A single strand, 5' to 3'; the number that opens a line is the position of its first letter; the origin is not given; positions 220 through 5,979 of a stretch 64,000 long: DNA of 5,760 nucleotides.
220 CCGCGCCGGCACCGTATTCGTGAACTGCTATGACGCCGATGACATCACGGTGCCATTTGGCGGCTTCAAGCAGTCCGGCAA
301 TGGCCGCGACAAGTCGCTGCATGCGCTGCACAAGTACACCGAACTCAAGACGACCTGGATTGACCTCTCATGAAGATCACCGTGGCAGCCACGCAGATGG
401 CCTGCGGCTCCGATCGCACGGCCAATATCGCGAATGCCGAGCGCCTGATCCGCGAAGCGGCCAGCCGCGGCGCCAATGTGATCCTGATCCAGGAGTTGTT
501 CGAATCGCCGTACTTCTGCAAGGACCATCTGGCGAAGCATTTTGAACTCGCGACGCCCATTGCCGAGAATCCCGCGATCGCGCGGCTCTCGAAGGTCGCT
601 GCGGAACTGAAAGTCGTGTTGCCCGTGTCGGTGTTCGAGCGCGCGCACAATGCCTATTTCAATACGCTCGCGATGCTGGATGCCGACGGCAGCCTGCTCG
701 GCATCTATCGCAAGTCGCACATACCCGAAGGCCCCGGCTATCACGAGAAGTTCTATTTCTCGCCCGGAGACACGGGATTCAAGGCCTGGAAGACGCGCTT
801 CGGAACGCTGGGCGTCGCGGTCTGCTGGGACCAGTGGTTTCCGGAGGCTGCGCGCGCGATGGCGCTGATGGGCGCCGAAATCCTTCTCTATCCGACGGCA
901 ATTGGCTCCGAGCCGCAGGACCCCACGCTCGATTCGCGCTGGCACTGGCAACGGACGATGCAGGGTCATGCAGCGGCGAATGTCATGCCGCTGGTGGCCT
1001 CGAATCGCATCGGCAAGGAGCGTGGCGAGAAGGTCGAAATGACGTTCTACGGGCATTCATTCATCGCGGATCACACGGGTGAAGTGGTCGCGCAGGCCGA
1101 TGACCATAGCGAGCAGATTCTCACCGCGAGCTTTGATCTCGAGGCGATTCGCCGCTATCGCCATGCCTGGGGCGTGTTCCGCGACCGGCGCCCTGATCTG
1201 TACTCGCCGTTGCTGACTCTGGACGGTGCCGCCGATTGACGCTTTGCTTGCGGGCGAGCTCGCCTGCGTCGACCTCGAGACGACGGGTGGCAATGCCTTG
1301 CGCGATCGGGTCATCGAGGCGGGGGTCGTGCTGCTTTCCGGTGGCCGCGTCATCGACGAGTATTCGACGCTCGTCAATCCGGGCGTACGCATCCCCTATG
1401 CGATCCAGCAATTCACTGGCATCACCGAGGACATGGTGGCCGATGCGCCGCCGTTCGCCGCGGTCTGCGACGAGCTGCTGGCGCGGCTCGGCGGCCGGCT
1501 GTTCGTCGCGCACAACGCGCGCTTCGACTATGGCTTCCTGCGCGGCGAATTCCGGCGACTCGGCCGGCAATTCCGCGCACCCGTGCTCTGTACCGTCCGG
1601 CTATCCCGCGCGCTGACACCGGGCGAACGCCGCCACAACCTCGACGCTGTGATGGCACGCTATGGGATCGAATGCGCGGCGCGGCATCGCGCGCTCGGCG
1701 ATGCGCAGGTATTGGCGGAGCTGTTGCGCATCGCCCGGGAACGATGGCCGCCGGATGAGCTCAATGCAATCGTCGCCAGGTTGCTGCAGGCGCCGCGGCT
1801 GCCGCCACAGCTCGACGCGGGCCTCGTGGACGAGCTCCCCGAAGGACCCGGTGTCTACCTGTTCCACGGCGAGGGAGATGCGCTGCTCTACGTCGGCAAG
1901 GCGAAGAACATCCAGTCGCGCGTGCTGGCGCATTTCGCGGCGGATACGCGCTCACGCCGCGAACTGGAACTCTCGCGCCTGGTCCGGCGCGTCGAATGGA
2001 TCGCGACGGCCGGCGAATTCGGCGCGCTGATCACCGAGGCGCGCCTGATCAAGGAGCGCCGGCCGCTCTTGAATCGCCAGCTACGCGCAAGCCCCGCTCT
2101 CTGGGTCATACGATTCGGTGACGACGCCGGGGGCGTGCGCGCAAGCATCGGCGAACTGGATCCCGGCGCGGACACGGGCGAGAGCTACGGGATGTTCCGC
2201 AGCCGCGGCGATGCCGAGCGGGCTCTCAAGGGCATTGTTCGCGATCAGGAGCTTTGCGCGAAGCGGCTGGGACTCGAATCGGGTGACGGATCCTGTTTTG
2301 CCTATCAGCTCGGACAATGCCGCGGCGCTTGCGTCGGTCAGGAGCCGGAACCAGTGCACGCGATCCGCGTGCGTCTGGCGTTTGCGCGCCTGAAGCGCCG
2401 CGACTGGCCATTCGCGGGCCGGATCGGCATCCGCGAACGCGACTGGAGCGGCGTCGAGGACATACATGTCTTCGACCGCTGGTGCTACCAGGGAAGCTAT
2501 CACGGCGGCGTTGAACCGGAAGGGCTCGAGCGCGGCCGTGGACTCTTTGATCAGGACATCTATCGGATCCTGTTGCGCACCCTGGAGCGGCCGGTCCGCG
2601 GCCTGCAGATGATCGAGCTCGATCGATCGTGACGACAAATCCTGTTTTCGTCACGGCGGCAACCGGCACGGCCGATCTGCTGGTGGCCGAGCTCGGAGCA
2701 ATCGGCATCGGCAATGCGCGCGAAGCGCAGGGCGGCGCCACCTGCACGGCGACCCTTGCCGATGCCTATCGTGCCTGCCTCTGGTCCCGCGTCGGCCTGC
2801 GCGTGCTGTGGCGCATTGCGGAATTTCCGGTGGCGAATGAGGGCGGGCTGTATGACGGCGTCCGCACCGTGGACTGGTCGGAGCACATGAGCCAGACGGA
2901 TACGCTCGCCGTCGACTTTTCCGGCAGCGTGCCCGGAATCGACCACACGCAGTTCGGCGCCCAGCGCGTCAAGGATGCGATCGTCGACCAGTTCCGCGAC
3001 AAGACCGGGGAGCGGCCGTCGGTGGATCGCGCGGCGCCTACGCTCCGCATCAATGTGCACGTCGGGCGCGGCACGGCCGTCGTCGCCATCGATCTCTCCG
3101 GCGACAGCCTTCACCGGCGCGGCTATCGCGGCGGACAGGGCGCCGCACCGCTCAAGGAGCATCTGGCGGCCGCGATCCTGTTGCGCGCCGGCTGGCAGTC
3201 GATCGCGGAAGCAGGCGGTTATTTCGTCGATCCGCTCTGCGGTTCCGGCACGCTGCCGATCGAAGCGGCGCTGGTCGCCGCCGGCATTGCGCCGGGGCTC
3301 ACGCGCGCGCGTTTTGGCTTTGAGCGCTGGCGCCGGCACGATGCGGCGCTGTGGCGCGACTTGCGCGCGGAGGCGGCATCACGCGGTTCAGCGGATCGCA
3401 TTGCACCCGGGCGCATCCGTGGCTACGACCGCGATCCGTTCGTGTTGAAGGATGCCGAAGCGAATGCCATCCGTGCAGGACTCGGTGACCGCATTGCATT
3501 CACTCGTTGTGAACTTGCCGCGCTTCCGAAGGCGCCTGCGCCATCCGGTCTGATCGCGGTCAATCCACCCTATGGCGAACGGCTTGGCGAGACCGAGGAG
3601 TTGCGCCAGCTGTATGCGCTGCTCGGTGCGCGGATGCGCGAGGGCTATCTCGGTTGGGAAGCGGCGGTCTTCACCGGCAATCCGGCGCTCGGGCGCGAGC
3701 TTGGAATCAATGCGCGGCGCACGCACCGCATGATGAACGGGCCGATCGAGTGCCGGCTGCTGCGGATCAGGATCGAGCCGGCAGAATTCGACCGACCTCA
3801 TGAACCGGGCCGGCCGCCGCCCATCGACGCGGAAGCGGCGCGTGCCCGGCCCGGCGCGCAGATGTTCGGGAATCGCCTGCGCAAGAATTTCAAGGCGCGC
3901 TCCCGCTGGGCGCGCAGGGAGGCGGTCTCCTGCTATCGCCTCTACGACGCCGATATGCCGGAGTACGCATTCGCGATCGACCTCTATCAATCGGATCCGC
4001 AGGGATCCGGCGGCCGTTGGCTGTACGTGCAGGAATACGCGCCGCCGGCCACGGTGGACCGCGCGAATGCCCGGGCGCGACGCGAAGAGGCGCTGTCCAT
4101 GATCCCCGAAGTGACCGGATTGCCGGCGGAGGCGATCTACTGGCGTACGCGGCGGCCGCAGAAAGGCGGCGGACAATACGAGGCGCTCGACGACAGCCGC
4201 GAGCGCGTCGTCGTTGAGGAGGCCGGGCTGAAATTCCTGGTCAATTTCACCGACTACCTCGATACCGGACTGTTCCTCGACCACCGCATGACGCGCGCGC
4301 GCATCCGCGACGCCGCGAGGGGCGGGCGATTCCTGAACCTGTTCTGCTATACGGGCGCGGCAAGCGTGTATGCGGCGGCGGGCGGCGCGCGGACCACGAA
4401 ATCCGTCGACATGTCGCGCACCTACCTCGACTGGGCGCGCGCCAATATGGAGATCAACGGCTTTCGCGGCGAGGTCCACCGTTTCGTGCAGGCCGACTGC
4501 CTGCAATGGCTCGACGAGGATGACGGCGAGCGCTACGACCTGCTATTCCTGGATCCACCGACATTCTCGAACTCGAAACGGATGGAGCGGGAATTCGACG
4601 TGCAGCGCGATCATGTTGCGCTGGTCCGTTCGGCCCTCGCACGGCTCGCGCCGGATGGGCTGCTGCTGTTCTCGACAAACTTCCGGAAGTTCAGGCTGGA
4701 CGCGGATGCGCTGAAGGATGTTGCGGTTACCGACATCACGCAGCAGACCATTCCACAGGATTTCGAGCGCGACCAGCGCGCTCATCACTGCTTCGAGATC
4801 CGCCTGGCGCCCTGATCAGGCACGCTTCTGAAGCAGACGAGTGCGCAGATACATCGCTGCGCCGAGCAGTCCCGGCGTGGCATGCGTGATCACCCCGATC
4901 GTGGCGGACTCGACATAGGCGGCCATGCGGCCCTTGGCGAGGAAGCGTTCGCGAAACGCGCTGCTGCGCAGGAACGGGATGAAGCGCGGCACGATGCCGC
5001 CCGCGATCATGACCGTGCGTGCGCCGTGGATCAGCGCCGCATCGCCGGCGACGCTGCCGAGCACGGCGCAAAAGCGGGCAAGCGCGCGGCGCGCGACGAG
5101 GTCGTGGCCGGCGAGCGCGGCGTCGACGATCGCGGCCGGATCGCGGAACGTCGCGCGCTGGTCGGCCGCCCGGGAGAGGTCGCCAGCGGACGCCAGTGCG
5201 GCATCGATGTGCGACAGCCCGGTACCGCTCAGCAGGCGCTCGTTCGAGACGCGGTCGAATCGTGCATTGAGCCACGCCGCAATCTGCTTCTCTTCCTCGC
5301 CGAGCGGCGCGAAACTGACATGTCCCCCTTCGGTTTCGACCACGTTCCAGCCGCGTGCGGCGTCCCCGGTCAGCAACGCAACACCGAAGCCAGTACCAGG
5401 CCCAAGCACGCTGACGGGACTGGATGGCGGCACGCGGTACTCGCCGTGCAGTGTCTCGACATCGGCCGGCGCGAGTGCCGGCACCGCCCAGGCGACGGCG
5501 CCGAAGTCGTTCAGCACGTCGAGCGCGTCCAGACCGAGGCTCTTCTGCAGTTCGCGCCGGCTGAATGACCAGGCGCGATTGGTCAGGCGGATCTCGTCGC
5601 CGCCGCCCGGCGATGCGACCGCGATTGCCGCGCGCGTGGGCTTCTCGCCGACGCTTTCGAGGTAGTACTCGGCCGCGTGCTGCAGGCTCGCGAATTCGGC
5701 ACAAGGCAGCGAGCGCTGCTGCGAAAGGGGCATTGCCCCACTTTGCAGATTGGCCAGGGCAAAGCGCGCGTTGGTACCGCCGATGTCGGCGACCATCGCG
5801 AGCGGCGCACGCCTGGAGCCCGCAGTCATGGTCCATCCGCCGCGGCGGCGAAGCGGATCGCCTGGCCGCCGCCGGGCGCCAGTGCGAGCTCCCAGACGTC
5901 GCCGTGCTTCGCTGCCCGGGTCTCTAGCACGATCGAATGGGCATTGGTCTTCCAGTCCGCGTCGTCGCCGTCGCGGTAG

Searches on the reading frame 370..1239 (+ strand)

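Call 27: search_protein_families(library=pfam, proteins=[window:370-1239:+], max_evalue=0.0001)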
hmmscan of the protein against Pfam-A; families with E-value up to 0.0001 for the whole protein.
window:370-1239:+ (289 aa): 1 family
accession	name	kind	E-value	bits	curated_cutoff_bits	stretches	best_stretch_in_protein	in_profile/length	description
PF00795.27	CN_hydrolase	-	2.2e-60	204.6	23.2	1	4-264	1-255/256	Carbon-nitrogen hydrolase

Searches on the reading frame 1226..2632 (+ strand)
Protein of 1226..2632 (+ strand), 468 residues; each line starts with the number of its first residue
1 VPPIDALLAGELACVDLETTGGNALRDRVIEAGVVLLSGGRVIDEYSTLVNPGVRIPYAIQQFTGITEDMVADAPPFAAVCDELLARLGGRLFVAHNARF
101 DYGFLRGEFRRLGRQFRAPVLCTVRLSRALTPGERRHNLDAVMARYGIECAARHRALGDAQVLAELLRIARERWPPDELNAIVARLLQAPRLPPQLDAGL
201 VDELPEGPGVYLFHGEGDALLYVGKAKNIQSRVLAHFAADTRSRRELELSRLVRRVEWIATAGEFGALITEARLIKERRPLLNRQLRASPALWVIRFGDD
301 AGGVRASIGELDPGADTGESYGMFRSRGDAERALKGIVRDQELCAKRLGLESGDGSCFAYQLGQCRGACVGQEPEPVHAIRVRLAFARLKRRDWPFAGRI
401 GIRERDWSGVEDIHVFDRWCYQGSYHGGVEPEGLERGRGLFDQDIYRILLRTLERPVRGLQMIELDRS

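Call 27: search_protein_families(library=pfam, proteins=[window:1226-2632:+], max_evalue=0.0001)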
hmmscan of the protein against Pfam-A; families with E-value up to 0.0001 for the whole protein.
window:1226-2632:+ (468 aa): 1 family
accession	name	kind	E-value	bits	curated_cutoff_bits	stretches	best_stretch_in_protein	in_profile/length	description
PF00929.31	RNase_T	-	5.1e-33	115.4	24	1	14-167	2-164/164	Exonuclease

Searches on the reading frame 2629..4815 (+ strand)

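Call 27: search_protein_families(library=pfam, proteins=[window:2629-4815:+], max_evalue=0.0001)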
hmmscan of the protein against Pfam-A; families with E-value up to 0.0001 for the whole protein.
window:2629-4815:+ (728 aa): 7 families
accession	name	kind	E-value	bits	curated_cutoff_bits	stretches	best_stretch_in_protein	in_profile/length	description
PF01170.24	UPF0020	-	4.1e-43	147.8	22.3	1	164-377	1-195/197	RMKL-like, methyltransferase domain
PF10672.15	Methyltrans_SAM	-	3.6e-22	79.4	27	1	522-682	81-237/286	S-adenosylmethionine-dependent methyltransferase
PF02926.22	THUMP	-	1.9e-15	57.4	20.6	1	69-155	2-84/84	THUMP domain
PF22020.1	RlmL_1st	-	1.1e-11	45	27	1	7-60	3-55/55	RlmL ferredoxin-like domain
PF03602.21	Cons_hypoth95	-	3.1e-10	40.4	24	1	561-658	38-135/182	Conserved hypothetical protein 95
PF13847.12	Methyltransf_31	-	1.2e-05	25.5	27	0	565-682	4-110/145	Methyltransferase domain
PF13649.12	Methyltransf_25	-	6.1e-05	24.1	27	0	569-641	2-70/97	Methyltransferase domain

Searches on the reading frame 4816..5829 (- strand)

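Call 27: search_protein_families(library=pfam, proteins=[window:4816-5829:-], max_evalue=0.0001)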
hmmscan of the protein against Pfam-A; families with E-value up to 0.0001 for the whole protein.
window:4816-5829:- (337 aa): 1 family
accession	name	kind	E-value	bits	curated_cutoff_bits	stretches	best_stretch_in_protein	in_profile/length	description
PF02685.22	Glucokinase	-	1.1e-95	320.8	22.1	1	12-329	1-312/314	Glucokinase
